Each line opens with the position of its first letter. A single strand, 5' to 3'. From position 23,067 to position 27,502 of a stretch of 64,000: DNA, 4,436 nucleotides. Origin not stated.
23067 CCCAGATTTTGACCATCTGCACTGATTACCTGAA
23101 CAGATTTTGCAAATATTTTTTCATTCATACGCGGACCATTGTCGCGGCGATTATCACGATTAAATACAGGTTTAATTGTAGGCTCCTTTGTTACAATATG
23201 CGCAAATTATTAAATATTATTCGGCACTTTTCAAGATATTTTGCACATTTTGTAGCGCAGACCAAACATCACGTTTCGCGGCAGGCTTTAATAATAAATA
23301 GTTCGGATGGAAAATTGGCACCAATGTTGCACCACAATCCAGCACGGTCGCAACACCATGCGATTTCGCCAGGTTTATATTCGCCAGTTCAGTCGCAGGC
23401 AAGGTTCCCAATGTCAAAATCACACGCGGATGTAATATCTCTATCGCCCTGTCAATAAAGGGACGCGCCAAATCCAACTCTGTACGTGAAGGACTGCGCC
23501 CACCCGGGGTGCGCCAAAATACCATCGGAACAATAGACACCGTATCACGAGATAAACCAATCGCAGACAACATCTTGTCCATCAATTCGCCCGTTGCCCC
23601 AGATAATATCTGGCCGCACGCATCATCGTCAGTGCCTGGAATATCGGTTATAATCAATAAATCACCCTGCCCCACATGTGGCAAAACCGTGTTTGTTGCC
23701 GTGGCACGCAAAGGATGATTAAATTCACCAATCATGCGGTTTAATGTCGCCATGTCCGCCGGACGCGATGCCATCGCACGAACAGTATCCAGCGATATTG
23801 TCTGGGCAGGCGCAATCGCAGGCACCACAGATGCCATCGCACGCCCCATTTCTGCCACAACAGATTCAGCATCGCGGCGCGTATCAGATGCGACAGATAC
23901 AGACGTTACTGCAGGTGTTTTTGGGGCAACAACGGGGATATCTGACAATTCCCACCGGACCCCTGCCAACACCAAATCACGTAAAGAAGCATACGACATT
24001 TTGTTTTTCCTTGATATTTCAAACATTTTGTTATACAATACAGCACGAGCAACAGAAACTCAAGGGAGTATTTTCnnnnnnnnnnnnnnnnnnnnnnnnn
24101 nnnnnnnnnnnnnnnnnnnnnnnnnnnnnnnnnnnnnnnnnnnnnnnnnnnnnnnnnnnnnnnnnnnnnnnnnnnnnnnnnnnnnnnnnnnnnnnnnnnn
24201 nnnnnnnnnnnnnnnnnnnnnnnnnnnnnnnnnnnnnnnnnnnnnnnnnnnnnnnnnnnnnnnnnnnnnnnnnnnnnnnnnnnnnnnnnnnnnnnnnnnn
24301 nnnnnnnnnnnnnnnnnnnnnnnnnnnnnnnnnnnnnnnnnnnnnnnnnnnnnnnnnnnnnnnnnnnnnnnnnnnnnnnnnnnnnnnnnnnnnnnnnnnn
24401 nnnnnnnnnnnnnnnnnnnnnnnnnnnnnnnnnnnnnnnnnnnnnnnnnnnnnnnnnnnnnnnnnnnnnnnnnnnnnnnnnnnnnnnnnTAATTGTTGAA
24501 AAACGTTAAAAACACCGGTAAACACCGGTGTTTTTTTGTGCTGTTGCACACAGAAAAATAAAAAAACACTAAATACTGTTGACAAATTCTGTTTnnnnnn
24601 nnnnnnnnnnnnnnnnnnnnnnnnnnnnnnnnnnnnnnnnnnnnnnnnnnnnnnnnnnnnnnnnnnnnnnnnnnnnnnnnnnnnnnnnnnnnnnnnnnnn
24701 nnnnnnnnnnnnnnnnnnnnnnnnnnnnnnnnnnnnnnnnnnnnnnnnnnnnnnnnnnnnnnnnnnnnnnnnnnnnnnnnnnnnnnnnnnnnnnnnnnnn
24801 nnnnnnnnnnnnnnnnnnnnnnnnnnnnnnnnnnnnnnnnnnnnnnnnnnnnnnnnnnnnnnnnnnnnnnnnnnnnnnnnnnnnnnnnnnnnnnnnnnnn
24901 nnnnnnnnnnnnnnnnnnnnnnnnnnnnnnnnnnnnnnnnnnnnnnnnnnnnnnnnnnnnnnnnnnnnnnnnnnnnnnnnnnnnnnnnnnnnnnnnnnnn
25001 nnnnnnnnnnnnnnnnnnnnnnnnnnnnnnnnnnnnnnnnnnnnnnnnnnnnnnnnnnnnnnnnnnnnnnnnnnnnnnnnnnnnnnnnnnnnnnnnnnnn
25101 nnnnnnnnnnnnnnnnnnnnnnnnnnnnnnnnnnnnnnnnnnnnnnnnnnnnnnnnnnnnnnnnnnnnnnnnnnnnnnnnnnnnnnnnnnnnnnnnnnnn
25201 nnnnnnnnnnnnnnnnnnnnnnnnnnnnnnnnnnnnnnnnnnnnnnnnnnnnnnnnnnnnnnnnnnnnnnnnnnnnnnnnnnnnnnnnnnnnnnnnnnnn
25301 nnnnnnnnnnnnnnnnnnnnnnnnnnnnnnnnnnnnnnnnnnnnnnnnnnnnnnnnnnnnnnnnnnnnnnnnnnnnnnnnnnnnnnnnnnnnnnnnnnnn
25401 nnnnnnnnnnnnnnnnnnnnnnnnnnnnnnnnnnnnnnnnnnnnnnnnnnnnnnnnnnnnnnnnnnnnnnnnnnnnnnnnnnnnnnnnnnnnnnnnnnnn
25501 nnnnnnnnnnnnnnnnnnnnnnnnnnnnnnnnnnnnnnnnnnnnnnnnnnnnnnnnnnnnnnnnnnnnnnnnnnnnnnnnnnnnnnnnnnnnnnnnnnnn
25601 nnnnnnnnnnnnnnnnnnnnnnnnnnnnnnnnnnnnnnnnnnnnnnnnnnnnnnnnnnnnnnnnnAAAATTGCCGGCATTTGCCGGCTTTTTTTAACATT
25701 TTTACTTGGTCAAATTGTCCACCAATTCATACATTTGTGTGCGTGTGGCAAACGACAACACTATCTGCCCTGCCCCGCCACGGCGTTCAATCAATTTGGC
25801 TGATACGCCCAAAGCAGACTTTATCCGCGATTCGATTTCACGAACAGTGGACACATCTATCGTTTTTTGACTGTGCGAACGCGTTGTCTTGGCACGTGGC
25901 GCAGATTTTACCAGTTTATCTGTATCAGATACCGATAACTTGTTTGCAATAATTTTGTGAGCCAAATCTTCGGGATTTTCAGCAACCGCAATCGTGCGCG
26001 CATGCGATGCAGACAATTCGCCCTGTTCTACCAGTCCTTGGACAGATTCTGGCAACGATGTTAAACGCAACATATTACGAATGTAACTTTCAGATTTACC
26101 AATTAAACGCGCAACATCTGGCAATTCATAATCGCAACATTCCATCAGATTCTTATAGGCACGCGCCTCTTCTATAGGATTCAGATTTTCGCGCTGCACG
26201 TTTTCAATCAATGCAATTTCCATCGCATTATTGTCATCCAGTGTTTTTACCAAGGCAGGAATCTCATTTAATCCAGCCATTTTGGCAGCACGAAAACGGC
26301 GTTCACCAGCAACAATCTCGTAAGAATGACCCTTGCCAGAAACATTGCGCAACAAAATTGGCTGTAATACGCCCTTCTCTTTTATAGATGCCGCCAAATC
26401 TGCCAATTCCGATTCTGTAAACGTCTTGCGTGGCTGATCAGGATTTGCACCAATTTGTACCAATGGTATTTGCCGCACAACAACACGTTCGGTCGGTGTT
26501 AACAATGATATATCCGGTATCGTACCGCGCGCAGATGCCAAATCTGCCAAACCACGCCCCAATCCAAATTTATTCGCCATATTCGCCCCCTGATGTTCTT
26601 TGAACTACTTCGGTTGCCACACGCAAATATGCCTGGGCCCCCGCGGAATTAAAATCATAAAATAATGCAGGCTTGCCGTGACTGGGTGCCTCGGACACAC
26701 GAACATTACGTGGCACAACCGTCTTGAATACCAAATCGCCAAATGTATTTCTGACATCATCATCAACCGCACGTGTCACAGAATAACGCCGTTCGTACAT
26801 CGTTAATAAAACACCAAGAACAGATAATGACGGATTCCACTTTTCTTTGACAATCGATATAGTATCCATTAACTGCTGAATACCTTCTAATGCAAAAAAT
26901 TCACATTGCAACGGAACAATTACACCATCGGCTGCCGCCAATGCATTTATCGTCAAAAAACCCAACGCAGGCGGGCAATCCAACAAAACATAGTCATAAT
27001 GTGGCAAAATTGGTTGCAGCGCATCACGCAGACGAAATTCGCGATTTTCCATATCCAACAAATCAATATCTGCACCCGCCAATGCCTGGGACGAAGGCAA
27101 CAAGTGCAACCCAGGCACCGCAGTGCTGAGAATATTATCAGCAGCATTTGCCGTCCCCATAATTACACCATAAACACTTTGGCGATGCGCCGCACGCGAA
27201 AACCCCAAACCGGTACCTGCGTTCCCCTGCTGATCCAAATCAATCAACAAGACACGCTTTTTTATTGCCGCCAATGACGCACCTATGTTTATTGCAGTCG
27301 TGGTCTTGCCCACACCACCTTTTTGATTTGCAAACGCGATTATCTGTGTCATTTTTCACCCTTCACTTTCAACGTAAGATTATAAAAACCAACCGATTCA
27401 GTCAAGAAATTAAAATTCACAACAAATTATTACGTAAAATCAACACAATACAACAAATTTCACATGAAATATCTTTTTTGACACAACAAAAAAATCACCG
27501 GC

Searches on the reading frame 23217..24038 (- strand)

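Call 68: search_protein_families(library=ncbifam, proteins=[window:23217-24038:-], max_evalue=0.00001)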
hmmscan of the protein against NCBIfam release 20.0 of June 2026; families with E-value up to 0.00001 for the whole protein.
window:23217-24038:- (273 aa): 3 families
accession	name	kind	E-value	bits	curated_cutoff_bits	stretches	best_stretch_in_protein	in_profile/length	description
TIGR00758.1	UDG_fam4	subfamily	1.6e-29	102.8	125.3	1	109-270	5-172/173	uracil-DNA glycosylase, family 4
NF040953.1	Arch_udg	equivalog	7.7e-21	74.4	250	1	124-265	31-182/184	type-4 uracil-DNA glycosylase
TIGR03914.1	UDG_fam_dom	hypoth_equivalog_domain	6.2e-15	55.4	189.95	1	57-254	9-214/231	UdgX family uracil-DNA binding protein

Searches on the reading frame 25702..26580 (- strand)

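Call 68: search_protein_families(library=ncbifam, proteins=[window:25702-26580:-], max_evalue=0.00001)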
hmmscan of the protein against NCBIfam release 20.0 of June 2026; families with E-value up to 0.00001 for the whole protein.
window:25702-26580:- (292 aa): 6 families
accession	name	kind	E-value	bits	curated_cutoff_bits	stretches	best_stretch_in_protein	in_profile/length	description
TIGR04285.1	nucleoid_noc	exception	1.1e-63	215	315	1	35-248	2-214/255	nucleoid occlusion protein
TIGR00180.1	parB_part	domain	2.9e-55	186.9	58.45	1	35-210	5-185/186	ParB/RepB/Spo0J family partition protein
TIGR03734.1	PRTRC_parB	hypoth_equivalog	4.5e-37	127.8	278.6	1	49-227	7-189/555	PRTRC system ParB family protein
NF010406.0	PRK13832.1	subfamily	4.1e-21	75.1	640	1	44-204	13-174/578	plasmid partitioning protein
TIGR03454.1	partition_RepB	equivalog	1.3e-17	64.2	201.5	1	43-179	72-207/325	plasmid partitioning protein RepB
NF010440.0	PRK13866.1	equivalog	8.7e-09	35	522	1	59-231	90-260/336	plasmid partitioning protein RepB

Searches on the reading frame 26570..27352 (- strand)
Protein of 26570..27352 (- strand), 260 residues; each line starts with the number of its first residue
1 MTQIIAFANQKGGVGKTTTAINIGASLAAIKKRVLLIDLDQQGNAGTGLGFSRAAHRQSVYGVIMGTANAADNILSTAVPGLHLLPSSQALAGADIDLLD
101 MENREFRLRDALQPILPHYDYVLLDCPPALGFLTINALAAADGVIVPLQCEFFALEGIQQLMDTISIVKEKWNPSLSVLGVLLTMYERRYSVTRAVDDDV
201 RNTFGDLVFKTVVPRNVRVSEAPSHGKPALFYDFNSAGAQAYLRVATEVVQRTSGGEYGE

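Call 68: search_protein_families(library=ncbifam, proteins=[window:26570-27352:-], max_evalue=0.00001)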
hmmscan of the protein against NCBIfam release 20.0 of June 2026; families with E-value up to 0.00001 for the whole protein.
window:26570-27352:- (260 aa): 15 families
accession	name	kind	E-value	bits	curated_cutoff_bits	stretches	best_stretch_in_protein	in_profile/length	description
TIGR03453.1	partition_RepA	equivalog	1.1e-26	93.6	348.45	1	2-223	104-344/387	plasmid partitioning protein RepA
NF041546.1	ParA_partition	equivalog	1.6e-26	93.1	180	2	4-48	1-45/203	ParA family partition ATPase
TIGR01969.1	minD_arch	subfamily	1.1e-25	90.2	201.75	1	4-251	2-232/251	cell division ATPase MinD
NF041283.1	PrgP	equivalog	1.4e-25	90.2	400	1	1-220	1-229/297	ParA superfamily DNA segregation protein PrgP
NF010259.0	PRK13705.1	equivalog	2.2e-20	73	725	1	3-216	107-335/388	plasmid-partitioning protein SopA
NF010443.0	PRK13869.1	subfamily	8.6e-20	70.9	446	1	3-222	122-360/405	plasmid-partitioning protein RepA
TIGR01968.1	minD_bact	equivalog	1.9e-18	66.8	212.9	1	3-249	2-236/261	septum site-determining protein MinD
TIGR03371.1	cellulose_yhjQ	equivalog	9.3e-16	58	157.85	1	3-250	2-242/246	cellulose biosynthesis protein BcsQ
TIGR01007.1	eps_fam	subfamily_domain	5.9e-12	45.6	108.05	1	4-129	19-138/204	polysaccharide biosynthesis tyrosine autokinase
NF008079.0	PRK10818.1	equivalog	4.3e-09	36.1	508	1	1-244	1-241/270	septum site-determining protein MinD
NF047398.1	AAA_KGGVGR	domain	8.1e-09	36.1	90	1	3-40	3-40/190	KGGVGR-motif variant AAA ATPase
TIGR03018.1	pepcterm_TyrKin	hypoth_equivalog_domain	1e-08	34.7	230.65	1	5-146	38-176/207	XrtA-associated tyrosine autokinase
NF008568.0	PRK11519.1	equivalog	4e-08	31.9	1068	1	11-132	535-649/720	tyrosine-protein kinase Wzc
TIGR01005.1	eps_transp_fam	subfamily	3.1e-07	29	411.7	1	3-186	547-718/754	exopolysaccharide transport protein family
TIGR01287.1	nifH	equivalog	5e-07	29.3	394.35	0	10-46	7-43/275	nitrogenase iron protein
